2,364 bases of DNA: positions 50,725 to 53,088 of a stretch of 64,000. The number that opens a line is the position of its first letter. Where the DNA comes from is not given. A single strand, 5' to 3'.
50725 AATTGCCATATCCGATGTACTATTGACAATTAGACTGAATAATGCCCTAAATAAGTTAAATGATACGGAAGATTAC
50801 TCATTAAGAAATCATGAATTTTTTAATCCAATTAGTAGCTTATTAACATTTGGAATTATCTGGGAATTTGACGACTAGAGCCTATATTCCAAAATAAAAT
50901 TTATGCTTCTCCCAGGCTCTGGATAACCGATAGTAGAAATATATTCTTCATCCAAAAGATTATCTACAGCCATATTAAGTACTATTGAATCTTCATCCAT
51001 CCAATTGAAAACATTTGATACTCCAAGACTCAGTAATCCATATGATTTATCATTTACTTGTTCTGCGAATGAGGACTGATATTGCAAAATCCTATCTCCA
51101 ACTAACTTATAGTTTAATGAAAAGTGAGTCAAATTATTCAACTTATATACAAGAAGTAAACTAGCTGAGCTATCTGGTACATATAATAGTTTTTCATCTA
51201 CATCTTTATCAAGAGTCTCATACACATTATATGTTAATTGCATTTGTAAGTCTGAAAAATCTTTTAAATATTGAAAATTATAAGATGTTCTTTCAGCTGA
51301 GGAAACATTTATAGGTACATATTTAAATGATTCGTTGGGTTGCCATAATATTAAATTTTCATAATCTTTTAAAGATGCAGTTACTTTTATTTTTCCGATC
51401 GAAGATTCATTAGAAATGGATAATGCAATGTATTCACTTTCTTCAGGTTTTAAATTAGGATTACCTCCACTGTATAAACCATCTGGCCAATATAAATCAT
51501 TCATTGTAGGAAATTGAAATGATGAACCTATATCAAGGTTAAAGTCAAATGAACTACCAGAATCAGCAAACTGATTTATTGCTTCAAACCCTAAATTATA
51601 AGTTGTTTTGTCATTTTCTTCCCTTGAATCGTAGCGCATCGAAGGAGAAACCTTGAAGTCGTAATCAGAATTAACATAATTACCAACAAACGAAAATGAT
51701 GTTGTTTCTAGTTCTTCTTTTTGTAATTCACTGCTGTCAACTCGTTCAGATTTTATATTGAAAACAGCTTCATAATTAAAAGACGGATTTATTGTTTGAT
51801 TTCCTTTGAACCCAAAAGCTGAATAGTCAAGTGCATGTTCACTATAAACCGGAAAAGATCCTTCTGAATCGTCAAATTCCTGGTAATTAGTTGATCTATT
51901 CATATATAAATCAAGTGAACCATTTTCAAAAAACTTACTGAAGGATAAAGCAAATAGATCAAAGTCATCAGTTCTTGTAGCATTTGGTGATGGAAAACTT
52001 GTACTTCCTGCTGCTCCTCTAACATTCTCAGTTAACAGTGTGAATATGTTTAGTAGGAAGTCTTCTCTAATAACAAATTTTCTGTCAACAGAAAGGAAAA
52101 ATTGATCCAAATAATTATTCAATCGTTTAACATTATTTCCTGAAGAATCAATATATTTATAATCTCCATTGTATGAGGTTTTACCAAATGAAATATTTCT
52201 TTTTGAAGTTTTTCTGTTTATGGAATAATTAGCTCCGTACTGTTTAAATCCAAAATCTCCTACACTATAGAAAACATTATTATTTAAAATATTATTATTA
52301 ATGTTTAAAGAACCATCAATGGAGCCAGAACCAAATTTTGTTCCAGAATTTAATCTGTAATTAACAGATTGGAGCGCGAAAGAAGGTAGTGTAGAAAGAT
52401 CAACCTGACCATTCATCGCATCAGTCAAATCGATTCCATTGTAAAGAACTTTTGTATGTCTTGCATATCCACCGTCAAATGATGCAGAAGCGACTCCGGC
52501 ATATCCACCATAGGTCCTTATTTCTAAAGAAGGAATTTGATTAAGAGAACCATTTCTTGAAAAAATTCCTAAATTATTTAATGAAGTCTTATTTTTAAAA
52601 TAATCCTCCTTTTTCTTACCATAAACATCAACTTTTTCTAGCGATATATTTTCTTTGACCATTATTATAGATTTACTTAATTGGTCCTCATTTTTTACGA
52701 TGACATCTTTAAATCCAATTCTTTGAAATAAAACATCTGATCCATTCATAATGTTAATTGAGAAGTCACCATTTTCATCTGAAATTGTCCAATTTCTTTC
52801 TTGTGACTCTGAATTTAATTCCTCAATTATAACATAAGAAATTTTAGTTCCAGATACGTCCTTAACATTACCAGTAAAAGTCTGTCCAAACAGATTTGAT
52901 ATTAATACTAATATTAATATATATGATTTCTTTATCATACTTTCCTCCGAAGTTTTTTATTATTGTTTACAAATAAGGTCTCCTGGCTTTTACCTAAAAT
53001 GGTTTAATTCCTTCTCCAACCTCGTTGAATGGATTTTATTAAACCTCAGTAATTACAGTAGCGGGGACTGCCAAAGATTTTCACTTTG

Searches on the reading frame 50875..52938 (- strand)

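Call 83: search_protein_families(library=ncbifam, proteins=[window:50875-52938:-], max_evalue=0.00001)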
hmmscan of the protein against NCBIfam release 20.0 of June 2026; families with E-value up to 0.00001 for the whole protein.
window:50875-52938:- (687 aa): 2 families
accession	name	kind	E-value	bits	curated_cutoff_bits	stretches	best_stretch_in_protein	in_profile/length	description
NF007926.1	PRK10641.1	equivalog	5e-20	71.6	836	2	428-679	373-609/617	TonB-dependent vitamin B12 receptor BtuB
TIGR01779.1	TonB-B12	equivalog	5.4e-19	68.2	599.7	1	132-685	69-612/614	TonB-dependent vitamin B12 receptor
